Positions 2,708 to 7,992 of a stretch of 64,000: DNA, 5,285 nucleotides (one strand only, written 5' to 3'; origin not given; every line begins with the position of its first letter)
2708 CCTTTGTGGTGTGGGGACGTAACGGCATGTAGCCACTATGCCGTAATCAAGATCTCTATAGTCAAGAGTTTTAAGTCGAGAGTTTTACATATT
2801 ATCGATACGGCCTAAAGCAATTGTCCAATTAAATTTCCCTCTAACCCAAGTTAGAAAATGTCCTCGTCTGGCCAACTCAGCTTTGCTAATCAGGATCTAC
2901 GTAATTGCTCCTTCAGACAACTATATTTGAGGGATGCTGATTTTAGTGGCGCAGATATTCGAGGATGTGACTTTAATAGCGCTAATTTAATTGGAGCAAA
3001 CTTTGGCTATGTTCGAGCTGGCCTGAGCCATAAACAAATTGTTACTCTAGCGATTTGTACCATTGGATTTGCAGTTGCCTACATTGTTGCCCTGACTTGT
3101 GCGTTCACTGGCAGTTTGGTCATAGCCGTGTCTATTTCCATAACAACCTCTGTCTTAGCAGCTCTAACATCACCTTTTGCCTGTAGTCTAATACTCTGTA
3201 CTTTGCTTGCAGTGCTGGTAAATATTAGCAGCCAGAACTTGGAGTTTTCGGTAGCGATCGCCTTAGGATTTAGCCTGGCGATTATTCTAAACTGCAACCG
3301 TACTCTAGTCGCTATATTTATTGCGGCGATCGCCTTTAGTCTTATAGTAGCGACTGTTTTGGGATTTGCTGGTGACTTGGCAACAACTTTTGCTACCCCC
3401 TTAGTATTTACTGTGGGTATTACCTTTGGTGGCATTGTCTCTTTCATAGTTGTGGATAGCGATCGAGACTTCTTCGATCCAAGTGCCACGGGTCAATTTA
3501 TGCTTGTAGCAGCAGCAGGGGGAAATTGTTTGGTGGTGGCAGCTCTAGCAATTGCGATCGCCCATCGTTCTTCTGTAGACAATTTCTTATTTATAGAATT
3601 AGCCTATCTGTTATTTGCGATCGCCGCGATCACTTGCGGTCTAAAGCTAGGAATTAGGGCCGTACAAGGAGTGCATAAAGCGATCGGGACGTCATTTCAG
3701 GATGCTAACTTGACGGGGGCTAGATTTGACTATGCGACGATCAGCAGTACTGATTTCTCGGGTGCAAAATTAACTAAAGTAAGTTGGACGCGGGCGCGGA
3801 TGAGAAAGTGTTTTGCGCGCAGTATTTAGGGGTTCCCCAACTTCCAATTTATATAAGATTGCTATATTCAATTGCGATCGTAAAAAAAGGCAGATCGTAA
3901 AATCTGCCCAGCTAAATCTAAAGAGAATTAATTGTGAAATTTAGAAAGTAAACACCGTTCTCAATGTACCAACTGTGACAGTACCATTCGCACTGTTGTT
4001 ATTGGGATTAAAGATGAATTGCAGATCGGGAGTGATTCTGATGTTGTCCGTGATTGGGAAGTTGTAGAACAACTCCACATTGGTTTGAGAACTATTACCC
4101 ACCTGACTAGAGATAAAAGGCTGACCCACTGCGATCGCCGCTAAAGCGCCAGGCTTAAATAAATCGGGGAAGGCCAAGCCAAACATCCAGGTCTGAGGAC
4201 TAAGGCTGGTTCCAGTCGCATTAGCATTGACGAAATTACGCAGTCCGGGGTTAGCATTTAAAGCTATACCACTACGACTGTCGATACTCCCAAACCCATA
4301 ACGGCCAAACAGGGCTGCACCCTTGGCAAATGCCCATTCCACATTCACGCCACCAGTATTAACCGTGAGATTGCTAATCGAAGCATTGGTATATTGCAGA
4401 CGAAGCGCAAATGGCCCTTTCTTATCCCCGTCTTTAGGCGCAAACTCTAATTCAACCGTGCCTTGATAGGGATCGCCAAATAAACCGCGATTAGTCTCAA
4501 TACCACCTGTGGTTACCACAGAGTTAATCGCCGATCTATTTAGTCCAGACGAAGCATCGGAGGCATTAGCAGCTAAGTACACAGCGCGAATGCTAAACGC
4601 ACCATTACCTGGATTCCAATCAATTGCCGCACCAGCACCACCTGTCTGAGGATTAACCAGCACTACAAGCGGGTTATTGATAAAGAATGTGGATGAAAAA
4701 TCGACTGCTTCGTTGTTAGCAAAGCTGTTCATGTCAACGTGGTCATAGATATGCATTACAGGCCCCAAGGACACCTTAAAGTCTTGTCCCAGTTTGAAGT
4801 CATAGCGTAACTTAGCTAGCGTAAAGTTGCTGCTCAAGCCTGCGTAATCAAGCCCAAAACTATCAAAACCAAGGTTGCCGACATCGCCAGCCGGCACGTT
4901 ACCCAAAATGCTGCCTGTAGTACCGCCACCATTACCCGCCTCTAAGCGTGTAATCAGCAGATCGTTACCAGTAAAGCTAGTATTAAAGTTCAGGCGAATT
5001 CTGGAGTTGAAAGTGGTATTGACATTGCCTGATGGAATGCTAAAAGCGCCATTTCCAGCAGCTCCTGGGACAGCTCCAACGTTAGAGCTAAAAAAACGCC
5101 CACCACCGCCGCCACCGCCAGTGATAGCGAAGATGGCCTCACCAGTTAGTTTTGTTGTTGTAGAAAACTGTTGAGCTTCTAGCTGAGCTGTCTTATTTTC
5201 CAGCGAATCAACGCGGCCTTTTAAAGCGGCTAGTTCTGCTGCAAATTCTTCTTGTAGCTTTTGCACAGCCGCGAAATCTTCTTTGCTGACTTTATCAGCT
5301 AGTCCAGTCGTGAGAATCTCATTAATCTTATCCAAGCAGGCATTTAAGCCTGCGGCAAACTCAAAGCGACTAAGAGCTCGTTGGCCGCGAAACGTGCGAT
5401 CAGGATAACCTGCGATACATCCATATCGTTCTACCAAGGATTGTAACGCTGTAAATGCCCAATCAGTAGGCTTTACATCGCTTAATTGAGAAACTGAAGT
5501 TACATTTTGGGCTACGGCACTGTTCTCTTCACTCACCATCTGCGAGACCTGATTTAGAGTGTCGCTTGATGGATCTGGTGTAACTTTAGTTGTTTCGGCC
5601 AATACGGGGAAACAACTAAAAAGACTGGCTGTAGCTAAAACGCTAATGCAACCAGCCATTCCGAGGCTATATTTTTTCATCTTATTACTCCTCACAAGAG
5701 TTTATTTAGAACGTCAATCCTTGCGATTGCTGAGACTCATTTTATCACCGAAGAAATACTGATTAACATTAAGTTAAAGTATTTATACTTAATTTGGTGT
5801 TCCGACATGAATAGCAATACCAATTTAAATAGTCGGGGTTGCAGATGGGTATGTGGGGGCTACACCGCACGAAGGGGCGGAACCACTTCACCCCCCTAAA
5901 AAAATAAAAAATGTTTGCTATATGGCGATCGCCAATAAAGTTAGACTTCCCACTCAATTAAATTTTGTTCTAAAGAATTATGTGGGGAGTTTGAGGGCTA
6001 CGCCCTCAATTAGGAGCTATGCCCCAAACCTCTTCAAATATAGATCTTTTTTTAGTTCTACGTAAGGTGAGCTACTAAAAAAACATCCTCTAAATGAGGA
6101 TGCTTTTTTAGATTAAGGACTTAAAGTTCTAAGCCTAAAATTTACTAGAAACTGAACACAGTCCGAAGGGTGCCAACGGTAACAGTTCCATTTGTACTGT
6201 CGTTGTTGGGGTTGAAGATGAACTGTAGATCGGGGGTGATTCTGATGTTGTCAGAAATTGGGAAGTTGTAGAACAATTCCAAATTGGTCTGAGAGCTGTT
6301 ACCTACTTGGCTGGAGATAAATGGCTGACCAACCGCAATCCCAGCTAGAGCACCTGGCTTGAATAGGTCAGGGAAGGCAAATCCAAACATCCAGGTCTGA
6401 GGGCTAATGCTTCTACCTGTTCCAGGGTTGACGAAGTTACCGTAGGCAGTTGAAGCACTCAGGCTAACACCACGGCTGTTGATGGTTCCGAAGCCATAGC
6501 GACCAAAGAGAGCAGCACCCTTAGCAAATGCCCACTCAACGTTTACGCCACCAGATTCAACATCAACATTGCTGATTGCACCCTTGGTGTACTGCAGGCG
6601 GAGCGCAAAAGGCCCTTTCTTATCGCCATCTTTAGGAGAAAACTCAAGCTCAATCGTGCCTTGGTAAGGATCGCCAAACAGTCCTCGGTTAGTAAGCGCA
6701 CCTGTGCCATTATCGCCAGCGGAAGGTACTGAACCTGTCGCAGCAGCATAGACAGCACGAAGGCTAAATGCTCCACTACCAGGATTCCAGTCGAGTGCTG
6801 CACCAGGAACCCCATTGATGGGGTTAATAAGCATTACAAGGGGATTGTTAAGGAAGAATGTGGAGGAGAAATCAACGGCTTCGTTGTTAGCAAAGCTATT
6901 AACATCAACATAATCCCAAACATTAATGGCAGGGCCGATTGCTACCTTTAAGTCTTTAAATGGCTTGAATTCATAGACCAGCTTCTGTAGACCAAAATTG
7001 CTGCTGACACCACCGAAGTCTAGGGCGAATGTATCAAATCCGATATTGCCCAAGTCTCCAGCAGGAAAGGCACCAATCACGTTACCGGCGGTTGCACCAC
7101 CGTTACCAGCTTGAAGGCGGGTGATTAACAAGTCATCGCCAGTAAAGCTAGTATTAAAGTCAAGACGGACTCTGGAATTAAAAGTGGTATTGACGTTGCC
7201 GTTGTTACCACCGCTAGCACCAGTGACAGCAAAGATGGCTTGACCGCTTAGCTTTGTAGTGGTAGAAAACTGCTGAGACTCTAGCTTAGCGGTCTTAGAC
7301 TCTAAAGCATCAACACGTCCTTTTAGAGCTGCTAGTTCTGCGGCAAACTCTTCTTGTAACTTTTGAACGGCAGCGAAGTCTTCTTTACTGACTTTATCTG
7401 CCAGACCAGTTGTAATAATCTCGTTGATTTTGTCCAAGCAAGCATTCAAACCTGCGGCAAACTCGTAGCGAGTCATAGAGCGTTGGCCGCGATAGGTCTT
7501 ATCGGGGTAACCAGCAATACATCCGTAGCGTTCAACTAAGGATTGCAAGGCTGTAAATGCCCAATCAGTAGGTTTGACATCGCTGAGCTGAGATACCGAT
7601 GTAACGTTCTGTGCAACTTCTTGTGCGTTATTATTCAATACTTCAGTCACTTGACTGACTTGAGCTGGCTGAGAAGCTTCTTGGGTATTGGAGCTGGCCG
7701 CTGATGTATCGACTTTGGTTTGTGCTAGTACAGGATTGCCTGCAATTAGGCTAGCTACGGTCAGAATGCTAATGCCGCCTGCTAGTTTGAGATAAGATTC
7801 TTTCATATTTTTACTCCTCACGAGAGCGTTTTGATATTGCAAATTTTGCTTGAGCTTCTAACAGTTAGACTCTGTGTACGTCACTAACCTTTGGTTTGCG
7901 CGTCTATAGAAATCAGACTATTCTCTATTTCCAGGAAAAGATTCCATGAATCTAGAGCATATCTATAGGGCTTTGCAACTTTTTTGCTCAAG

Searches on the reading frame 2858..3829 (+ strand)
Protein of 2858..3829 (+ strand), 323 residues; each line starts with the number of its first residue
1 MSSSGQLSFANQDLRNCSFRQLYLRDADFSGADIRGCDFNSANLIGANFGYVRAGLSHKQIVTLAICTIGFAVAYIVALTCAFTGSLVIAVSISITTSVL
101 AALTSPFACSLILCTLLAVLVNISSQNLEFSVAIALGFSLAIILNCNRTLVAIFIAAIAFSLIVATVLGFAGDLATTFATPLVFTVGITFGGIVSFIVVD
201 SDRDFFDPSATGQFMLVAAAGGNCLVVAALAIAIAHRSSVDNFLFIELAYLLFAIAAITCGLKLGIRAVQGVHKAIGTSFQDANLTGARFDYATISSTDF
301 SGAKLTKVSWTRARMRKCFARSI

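Call 20: search_protein_families(library=pfam, max_evalue=0.000001, proteins=[window:2858-3829:+])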
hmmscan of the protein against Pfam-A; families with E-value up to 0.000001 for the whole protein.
window:2858-3829:+ (323 aa): 3 families
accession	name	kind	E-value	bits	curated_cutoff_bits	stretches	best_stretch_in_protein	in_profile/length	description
PF00805.28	Pentapeptide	-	2.9e-16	59.1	20.2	1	13-49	2-38/40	Pentapeptide repeats (8 copies)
PF13599.13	Pentapeptide_4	-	2.6e-11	43.9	38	0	8-49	37-78/78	Pentapeptide repeat region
PF13576.12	Pentapeptide_3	-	2.9e-10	40.6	27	0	15-50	2-39/48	Pentapeptide repeats (9 copies)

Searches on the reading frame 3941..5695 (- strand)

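Call 20: search_protein_families(library=pfam, max_evalue=0.000001, proteins=[window:3941-5695:-])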
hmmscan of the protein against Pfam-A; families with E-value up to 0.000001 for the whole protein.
window:3941-5695:- (584 aa): 2 families
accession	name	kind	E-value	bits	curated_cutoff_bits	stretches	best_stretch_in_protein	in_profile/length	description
PF04966.18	OprB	-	2.3e-28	100.1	22.9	2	323-584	91-372/372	Carbohydrate-selective porin, OprB family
PF00395.25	SLH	-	2.1e-08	34.4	20.8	1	72-114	3-44/44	S-layer homology domain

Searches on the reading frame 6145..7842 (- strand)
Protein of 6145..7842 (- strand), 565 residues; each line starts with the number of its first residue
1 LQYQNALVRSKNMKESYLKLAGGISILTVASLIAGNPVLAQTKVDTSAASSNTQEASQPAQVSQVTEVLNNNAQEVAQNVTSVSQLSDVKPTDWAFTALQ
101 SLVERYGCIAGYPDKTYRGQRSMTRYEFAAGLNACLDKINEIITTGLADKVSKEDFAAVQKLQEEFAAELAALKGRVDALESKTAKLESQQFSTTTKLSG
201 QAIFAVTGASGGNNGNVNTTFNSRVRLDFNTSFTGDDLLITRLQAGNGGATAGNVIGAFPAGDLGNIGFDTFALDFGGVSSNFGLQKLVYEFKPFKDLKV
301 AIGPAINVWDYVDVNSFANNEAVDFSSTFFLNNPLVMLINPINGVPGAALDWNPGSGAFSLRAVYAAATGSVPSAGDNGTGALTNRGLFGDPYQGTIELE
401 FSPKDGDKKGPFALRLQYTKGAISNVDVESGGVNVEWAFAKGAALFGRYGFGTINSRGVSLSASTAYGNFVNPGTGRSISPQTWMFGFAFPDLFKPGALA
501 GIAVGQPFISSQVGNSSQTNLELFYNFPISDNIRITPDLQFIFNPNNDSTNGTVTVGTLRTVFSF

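Call 20: search_protein_families(library=pfam, max_evalue=0.000001, proteins=[window:6145-7842:-])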
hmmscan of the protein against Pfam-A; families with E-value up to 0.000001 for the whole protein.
window:6145-7842:- (565 aa): 2 families
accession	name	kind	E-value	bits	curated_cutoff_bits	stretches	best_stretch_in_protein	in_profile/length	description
PF04966.18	OprB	-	1.1e-27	97.9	22.9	1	153-565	1-372/372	Carbohydrate-selective porin, OprB family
PF00395.25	SLH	-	1.1e-07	32.2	20.8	1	87-129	3-44/44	S-layer homology domain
